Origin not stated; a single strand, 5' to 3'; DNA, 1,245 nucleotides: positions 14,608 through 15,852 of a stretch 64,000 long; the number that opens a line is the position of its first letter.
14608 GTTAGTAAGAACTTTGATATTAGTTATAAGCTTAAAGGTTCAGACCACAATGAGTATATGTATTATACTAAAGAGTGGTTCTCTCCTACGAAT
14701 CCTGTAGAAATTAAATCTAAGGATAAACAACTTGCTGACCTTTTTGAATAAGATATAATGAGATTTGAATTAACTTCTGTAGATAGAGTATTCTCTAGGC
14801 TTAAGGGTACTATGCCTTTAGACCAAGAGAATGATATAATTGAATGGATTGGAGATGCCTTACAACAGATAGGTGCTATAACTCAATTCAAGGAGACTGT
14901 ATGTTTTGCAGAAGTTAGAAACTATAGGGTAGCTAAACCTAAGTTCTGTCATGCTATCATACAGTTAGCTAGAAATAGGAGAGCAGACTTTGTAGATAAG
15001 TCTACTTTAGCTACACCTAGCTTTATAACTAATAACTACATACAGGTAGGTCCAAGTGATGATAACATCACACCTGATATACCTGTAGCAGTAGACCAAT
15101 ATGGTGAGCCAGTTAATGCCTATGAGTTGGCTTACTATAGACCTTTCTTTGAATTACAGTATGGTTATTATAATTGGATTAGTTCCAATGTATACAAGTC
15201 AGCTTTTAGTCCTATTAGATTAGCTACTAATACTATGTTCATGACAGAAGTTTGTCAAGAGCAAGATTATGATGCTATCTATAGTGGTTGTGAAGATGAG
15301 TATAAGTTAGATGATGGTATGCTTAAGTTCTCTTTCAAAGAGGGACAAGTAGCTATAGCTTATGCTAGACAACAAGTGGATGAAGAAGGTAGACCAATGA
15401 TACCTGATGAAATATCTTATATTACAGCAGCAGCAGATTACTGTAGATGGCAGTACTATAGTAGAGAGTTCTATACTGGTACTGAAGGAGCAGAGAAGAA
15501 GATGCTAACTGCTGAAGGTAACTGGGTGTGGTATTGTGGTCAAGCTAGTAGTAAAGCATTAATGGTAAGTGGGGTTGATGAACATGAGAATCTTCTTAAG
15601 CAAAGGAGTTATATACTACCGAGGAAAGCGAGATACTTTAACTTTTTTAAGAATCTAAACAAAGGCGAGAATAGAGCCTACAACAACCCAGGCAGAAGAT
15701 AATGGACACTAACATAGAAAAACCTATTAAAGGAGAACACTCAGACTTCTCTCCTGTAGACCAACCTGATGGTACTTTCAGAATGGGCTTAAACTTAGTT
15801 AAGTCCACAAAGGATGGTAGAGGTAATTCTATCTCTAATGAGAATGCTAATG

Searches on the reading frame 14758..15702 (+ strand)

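Call 26: search_protein_families(library=phrogs, proteins=[window:14758-15702:+], max_evalue=0.001)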
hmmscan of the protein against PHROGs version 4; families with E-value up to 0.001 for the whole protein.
window:14758-15702:+ (314 aa): 2 families
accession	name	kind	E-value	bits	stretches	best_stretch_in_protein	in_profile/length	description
phrog_15515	-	unknown function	6.2e-51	174.6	1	4-312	5-315/322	-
phrog_33740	-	unknown function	3.7e-10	40.7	1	168-308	186-324/357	-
